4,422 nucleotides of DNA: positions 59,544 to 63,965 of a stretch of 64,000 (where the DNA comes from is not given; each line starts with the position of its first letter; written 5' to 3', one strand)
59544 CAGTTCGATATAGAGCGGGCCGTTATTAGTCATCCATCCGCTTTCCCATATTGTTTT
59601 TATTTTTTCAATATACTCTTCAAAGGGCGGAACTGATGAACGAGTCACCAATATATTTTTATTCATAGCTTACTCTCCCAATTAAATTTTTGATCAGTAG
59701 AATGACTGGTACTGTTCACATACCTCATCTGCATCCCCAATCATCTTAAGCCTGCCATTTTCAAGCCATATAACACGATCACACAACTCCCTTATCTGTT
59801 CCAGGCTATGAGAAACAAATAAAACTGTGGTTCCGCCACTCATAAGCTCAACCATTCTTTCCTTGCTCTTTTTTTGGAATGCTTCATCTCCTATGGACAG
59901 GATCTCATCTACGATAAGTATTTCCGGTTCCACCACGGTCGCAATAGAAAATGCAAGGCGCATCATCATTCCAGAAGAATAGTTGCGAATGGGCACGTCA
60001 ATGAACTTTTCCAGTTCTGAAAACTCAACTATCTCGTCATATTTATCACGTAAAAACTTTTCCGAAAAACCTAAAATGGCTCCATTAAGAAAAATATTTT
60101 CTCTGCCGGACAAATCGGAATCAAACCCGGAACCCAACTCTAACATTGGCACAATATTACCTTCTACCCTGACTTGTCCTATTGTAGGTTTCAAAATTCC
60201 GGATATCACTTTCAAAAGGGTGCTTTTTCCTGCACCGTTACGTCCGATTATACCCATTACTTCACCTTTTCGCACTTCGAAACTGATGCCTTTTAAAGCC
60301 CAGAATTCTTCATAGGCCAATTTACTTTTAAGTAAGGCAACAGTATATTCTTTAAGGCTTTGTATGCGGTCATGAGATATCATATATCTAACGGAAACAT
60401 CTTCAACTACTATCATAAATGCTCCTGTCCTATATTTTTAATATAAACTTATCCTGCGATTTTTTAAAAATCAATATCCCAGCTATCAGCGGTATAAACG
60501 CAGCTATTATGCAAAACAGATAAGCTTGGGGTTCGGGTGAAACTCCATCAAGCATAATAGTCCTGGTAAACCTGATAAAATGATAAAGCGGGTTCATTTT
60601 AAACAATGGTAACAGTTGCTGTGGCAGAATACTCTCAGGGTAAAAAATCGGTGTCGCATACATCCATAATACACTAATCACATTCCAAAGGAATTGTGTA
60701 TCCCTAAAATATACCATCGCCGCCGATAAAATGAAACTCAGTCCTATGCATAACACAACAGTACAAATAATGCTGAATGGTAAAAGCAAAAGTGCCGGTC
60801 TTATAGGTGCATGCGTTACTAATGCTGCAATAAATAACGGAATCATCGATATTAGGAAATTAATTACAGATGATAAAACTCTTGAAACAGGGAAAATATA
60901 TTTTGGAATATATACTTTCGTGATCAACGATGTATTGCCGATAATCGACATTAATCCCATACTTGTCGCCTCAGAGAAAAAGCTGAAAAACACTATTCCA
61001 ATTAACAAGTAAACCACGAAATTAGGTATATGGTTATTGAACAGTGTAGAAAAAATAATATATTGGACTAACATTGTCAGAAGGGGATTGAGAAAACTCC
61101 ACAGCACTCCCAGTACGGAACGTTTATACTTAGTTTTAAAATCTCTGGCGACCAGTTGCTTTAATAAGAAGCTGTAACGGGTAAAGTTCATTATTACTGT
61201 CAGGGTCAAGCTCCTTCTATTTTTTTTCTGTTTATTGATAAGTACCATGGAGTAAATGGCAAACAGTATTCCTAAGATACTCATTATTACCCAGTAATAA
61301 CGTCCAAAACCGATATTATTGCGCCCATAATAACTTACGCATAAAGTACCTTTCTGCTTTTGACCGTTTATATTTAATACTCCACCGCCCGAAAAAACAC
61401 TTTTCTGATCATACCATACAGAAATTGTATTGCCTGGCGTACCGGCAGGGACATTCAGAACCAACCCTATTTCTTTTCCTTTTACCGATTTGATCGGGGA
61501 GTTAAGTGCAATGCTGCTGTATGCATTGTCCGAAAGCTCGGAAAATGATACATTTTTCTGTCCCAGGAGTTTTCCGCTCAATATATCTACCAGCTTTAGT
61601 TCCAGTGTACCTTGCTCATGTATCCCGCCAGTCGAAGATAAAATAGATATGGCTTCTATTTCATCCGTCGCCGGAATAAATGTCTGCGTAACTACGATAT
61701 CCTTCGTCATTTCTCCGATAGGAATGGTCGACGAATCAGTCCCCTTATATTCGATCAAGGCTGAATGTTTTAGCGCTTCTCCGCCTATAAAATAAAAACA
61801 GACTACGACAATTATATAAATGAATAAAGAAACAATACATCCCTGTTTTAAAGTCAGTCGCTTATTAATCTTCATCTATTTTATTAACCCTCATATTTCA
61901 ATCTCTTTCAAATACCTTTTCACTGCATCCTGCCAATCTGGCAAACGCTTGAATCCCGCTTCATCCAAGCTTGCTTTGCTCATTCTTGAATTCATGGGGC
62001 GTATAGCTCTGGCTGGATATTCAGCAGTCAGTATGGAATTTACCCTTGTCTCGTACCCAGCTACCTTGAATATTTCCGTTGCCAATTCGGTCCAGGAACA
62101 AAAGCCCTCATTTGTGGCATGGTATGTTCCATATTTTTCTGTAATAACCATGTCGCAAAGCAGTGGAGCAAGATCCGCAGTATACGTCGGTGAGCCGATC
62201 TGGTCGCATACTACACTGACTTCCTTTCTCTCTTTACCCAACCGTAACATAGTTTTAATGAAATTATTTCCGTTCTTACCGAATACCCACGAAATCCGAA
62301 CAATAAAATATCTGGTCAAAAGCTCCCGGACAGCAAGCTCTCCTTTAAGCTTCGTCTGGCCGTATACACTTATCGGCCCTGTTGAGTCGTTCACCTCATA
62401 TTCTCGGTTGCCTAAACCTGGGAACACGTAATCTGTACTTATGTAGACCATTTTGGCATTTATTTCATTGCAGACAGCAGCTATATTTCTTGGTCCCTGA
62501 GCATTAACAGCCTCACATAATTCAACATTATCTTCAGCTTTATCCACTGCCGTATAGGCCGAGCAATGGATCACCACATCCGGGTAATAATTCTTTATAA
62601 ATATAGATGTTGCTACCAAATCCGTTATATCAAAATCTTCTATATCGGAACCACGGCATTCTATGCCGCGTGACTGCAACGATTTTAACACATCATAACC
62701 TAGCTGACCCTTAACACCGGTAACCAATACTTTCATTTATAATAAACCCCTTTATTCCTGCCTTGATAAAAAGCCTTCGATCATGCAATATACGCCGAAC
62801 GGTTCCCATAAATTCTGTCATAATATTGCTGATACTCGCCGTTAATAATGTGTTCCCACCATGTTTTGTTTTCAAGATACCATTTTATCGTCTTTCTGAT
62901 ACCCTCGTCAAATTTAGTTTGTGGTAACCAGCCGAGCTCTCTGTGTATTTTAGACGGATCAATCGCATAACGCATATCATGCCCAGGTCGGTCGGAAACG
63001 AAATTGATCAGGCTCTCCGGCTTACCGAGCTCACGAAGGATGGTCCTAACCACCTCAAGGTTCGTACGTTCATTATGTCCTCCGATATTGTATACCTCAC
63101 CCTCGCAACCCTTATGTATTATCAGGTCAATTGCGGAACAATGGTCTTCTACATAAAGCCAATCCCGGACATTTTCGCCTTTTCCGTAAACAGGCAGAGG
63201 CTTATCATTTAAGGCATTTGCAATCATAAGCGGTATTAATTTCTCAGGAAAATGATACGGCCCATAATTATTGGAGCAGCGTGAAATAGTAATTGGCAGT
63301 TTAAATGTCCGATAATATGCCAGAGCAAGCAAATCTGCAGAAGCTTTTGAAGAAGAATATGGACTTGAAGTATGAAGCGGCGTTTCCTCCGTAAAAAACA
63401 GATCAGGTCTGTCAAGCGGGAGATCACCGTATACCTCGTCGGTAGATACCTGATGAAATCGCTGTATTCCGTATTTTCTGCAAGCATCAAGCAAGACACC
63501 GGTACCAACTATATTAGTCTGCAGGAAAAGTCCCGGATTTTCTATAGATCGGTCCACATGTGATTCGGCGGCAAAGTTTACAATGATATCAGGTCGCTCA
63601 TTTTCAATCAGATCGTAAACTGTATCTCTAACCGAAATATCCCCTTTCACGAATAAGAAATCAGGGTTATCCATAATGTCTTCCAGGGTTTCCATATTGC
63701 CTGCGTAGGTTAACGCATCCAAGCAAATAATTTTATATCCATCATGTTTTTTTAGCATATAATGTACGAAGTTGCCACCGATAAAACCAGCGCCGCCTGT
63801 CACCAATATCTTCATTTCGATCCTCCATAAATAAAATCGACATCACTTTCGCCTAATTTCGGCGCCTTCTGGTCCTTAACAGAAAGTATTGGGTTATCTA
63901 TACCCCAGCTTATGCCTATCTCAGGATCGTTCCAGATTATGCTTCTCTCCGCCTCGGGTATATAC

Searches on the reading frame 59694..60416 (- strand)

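Call 5: search_protein_families(library=pfam, proteins=[window:59694-60416:-], max_evalue=0.01)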
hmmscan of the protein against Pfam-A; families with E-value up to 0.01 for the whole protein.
window:59694-60416:- (240 aa): 9 families
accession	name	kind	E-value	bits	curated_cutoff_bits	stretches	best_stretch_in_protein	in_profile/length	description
PF00005.33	ABC_tran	-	1e-21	78.4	25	1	41-172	1-135/137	ABC transporter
PF13304.12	AAA_21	-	3.8e-05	24.4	27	1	54-75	2-23/304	AAA domain, putative AbiEii toxin, Type IV TA system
PF13555.12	AAA_29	-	0.00023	21.3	27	1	46-78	17-49/61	P-loop containing region of AAA domain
PF13476.12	AAA_23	-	0.0011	20.1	27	1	43-74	12-42/201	AAA domain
PF02463.25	SMC_N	-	0.002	18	40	0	37-72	9-45/220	RecF/RecN/SMC N terminal domain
PF13175.12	AAA_15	-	0.0036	17.4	32.1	1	53-78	25-50/374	AAA ATPase domain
PF03215.21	Rad17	-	0.0039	17.6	23.8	1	23-81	18-75/186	Rad17 P-loop domain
PF00004.35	AAA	-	0.0059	17.5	21.2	0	56-197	3-97/131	ATPase family associated with various cellular activities (AAA)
PF03193.22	RsgA_GTPase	-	0.0084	16.4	30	0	47-83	103-138/174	RsgA GTPase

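Call 7: search_protein_families(library=ncbifam, proteins=[window:59694-60416:-], max_evalue=0.01)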
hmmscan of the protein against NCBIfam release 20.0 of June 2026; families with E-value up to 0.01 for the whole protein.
window:59694-60416:- (240 aa): 189 families (the best 25 are shown)
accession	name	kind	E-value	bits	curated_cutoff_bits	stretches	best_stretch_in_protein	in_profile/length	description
NF050108.1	galactan_ABC_ATP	equivalog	4e-64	216.2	400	1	4-238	3-242/244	galactan export ABC transporter ATP-binding subunit Wzt/RfbE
NF010065.0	PRK13545.1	equivalog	8.8e-61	206.2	538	1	5-239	8-237/549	teichoic acids export protein ATP-binding subunit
NF010066.0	PRK13546.1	equivalog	3.9e-60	203.5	320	1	3-239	6-237/264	teichoic acids export ABC transporter ATP-binding subunit TagH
TIGR01188.1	drrA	subfamily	4.6e-40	137.8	312.45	1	35-232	3-211/302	daunorubicin resistance ABC transporter, ATP-binding protein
NF010060.0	PRK13537.1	equivalog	1.5e-31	109.4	521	1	26-229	16-230/314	nodulation factor ABC transporter ATP-binding protein NodI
NF010059.0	PRK13536.1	equivalog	2.6e-30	105.3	549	1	15-229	33-258/342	nodulation factor ABC transporter ATP-binding protein NodI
TIGR04521.1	ECF_ATPase_2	equivalog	1.7e-29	102.8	330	2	37-89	17-69/279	energy-coupling factor transporter ATPase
TIGR01288.1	nodI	equivalog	2.7e-28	98.8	424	1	32-230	11-220/303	nodulation factor ABC transporter ATP-binding protein NodI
TIGR04520.1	ECF_ATPase_1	equivalog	5.5e-27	94.9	315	2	36-87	13-64/269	energy-coupling factor transporter ATPase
TIGR03740.1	galliderm_ABC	subfamily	1.9e-26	93.1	309.75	1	34-229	9-208/223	lantibiotic protection ABC transporter ATP-binding subunit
NF033858.1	ABC2_perm_RbbA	equivalog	1.9e-25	89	1050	1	32-236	273-488/909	ribosome-associated ATPase/putative transporter RbbA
TIGR00968.1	3a0106s01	subfamily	2.6e-25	89.3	342.75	1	34-235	9-221/237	sulfate ABC transporter ATP-binding protein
TIGR03864.1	PQQ_ABC_ATP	hypoth_equivalog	2e-24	86.3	302.25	1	33-236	9-223/236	ABC transporter, ATP-binding subunit, PQQ-dependent alcohol dehydrogenase system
NF040933.2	ABC_arch_GlcV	equivalog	4.3e-24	85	450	2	114-235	110-232/357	glucose ABC transporter ATP-binding protein GlcV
TIGR02769.1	nickel_nikE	equivalog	5.6e-24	85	332.55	2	23-90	11-76/265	nickel import ATP-binding protein NikE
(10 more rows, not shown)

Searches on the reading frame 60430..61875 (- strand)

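Call 5: search_protein_families(library=pfam, proteins=[window:60430-61875:-], max_evalue=0.01)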
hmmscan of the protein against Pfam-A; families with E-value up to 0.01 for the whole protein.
window:60430-61875:- (481 aa): 1 family
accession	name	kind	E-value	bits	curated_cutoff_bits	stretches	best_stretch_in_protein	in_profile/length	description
PF01061.29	ABC2_membrane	-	1.6e-17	64.2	26.9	1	238-441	3-210/211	ABC-2 type transporter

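Call 7: search_protein_families(library=ncbifam, proteins=[window:60430-61875:-], max_evalue=0.01)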
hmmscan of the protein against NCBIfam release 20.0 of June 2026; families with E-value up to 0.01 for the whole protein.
window:60430-61875:- (481 aa): 2 families
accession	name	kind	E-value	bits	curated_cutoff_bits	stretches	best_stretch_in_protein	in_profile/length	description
NF050109.1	galactan_ABC_perm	equivalog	1.9e-20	73.5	380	1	235-472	21-263/272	galactan export ABC transporter permease subunit Wzm/RfbD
NF050053.1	CapPschTportKpsM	equivalog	1.8e-11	44.5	300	1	238-469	5-246/257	capsule polysaccharide transporter KpsM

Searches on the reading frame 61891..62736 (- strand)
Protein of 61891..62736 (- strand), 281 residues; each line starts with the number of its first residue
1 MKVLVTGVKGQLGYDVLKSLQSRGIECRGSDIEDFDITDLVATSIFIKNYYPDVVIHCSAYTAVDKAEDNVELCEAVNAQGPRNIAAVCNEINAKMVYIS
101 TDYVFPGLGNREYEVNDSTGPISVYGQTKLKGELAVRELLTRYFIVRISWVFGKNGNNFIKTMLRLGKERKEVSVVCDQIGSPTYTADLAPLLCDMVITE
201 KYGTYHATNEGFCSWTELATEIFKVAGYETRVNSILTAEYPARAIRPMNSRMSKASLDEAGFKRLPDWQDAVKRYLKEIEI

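Call 5: search_protein_families(library=pfam, proteins=[window:61891-62736:-], max_evalue=0.01)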
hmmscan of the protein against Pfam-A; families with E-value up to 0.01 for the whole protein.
window:61891-62736:- (281 aa): 6 families
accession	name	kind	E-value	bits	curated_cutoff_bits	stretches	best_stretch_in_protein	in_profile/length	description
PF04321.23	RmlD_sub_bind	-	2.3e-97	326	27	1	1-279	1-285/287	RmlD substrate binding domain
PF01370.27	Epimerase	-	1.6e-21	77.3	20.9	1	3-175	1-201/240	NAD dependent epimerase/dehydratase family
PF16363.11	GDP_Man_Dehyd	-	2e-10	41.1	27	1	34-145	58-173/332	GDP-mannose 4,6 dehydratase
PF07993.18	NAD_binding_4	-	1.3e-07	31.4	20.1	1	53-156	90-212/258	Male sterility protein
PF02719.21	Polysacc_synt_2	-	1.5e-07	31.3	20.2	1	36-149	62-169/293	Polysaccharide biosynthesis protein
PF01073.25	3Beta_HSD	-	0.00011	21.8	22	1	53-186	68-218/280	3-beta hydroxysteroid dehydrogenase/isomerase family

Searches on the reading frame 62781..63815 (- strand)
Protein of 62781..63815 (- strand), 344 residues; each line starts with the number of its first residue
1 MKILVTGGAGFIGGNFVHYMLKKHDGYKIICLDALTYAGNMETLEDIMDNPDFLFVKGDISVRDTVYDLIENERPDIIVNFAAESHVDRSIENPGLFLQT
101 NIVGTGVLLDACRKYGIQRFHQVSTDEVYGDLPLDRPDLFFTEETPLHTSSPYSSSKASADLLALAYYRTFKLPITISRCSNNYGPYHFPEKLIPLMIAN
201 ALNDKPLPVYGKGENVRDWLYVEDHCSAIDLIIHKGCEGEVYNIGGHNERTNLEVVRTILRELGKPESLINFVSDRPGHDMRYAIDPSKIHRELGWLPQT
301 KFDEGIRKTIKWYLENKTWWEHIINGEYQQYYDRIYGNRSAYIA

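Call 5: search_protein_families(library=pfam, proteins=[window:62781-63815:-], max_evalue=0.01)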
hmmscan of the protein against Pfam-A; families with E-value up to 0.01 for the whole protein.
window:62781-63815:- (344 aa): 7 families
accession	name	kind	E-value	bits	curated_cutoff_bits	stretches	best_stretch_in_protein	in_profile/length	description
PF16363.11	GDP_Man_Dehyd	-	1.3e-87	294.8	27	1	4-309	1-332/332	GDP-mannose 4,6 dehydratase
PF01370.27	Epimerase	-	5.5e-68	229.4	20.9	1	3-245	1-240/240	NAD dependent epimerase/dehydratase family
PF01073.25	3Beta_HSD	-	9.4e-16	58.1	22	1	4-227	1-223/280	3-beta hydroxysteroid dehydrogenase/isomerase family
PF02719.21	Polysacc_synt_2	-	1.6e-14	54.3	20.2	1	3-127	1-130/293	Polysaccharide biosynthesis protein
PF04321.23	RmlD_sub_bind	-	1e-12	48.2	27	1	1-271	1-239/287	RmlD substrate binding domain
PF07993.18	NAD_binding_4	-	1.3e-11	44.6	20.1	1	73-182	87-206/258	Male sterility protein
PF13460.12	NAD_binding_10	-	0.0027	18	27.2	1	7-135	1-108/184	NAD(P)H-binding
